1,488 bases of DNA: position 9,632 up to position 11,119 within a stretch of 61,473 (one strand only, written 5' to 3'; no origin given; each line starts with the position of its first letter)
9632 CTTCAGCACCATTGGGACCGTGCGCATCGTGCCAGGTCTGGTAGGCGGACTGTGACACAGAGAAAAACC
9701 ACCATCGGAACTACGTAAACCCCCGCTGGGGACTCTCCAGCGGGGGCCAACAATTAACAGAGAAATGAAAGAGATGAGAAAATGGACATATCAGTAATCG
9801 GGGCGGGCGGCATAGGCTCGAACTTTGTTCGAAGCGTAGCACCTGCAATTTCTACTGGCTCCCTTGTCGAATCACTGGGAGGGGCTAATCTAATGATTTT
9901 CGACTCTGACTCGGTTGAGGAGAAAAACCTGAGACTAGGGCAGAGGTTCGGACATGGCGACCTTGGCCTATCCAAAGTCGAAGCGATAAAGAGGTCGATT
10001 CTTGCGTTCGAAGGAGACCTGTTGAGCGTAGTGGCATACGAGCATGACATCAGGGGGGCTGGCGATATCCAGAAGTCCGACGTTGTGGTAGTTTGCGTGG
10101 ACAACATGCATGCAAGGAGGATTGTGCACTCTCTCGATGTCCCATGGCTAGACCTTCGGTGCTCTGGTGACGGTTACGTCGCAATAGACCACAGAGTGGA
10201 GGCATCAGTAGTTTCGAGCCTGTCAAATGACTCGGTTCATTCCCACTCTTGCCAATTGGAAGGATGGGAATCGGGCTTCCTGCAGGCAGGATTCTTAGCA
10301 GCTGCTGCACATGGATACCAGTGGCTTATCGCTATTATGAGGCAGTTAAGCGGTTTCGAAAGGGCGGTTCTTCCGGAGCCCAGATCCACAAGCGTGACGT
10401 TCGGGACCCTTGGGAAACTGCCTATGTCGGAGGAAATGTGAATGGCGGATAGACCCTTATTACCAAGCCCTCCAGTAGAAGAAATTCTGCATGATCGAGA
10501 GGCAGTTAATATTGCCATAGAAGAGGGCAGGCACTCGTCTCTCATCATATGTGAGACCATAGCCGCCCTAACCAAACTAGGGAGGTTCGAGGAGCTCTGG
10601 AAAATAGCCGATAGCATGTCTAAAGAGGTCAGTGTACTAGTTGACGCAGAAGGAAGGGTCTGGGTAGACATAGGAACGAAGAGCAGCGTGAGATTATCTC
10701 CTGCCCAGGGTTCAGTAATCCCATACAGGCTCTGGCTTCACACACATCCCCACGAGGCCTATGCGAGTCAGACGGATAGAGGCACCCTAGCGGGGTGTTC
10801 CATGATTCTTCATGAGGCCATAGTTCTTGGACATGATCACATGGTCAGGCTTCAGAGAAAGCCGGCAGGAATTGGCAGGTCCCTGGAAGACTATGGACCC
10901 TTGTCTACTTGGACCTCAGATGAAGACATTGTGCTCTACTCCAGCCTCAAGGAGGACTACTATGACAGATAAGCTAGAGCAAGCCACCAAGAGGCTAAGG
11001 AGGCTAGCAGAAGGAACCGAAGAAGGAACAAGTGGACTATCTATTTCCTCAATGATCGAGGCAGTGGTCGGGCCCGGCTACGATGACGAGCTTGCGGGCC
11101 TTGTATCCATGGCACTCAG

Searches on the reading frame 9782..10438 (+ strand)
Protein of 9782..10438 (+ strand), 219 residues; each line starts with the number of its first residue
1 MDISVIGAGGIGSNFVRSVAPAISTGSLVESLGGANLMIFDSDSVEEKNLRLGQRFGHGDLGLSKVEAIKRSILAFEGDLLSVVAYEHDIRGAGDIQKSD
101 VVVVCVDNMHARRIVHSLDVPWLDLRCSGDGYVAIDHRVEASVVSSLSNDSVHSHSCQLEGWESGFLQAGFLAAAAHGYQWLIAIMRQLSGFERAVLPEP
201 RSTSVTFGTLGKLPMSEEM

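Call 7: search_protein_families(library=pfam, proteins=[window:9782-10438:+], max_evalue=0.1)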
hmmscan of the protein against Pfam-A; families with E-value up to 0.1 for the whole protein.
window:9782-10438:+ (219 aa): 1 family
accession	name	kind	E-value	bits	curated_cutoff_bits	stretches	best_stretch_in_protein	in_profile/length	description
PF00899.27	ThiF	-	3.2e-14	53.1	28.1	1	3-117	23-133/238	ThiF family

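Call 49: search_solved_structures(query=window:9782-10438:+, max_evalue=0.01)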
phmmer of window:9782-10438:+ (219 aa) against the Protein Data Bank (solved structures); distinct sequences matched with E-value up to 0.01: 3.
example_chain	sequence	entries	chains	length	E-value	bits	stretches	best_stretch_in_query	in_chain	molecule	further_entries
6om4_A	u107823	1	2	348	0.0011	22.4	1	4-108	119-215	MccB protein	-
3h5n_A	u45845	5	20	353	0.0011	22.4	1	4-108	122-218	MccB protein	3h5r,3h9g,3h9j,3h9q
3h5a_A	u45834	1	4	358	0.0011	22.3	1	4-108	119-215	MccB protein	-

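Call 51: search_protein_families(library=padloc, proteins=[window:9782-10438:+], max_evalue=0.1)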
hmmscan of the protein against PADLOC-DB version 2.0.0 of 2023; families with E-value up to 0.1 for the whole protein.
window:9782-10438:+ (219 aa): 7 families
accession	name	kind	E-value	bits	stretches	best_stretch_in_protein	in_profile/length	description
PDLC00829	E1-E2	-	5.2e-05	20.5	1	3-117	174-281/426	E1-E2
PDLC00850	E1-E2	-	0.00018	18.1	1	2-91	316-393/566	E1-E2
PDLC00842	E1-E2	-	0.00045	17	1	2-103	307-400/549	E1-E2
PDLC00828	E1-E2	-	0.01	13.1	1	3-117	178-285/431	E1-E2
PDLC00830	E1-E2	-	0.01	12.2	1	3-73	313-372/551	E1-E2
PDLC00832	E1-E2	-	0.011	12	1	4-104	342-435/588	E1-E2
PDLC00826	E1-E2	-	0.019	11.7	1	3-87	337-413/576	E1-E2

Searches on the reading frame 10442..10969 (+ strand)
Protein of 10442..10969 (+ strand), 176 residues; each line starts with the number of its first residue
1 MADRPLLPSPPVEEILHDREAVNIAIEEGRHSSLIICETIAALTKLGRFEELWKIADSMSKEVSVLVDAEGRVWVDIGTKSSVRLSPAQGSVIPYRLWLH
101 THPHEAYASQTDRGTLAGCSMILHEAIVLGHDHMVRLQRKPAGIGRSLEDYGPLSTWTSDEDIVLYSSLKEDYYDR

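Call 7: search_protein_families(library=pfam, proteins=[window:10442-10969:+], max_evalue=0.1)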
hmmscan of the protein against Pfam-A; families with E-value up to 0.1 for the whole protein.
window:10442-10969:+ (176 aa): 0 families

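Call 11: search_protein_families(library=ncbifam, proteins=[window:10442-10969:+], max_evalue=0.1)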
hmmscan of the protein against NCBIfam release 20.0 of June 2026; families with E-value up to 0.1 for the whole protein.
window:10442-10969:+ (176 aa): 0 families

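Call 50: search_solved_structures(query=window:10442-10969:+, max_evalue=1)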
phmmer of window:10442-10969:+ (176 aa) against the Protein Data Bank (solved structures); distinct sequences matched with E-value up to 1: 9.
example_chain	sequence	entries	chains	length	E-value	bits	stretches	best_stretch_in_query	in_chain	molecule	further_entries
1tpb_1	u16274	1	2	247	0.33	13.8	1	38-111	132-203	TRIOSEPHOSPHATE ISOMERASE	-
1tpc_1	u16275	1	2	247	0.34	13.8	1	38-111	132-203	TRIOSEPHOSPHATE ISOMERASE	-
1tpu_A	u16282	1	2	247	0.4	13.5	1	38-111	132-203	TRIOSEPHOSPHATE ISOMERASE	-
1tph_1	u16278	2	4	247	0.41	13.5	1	38-111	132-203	TRIOSEPHOSPHATE ISOMERASE | TRIOSE PHOSPHATE ISOMERASE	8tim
1tpv_A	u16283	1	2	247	0.41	13.5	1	38-111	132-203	TRIOSEPHOSPHATE ISOMERASE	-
1tpw_A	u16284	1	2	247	0.42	13.5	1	38-111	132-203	TRIOSEPHOSPHATE ISOMERASE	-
1tim_A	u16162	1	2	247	0.54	13.1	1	38-111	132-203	TRIOSEPHOSPHATE ISOMERASE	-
1ssd_A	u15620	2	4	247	0.69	12.8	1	38-111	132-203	Triosephosphate isomerase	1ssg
1sw7_A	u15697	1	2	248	0.82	12.5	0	38-111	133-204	Triosephosphate isomerase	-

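Call 51: search_protein_families(library=padloc, proteins=[window:10442-10969:+], max_evalue=0.1)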
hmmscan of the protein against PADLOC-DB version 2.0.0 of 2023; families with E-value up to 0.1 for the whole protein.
window:10442-10969:+ (176 aa): 0 families
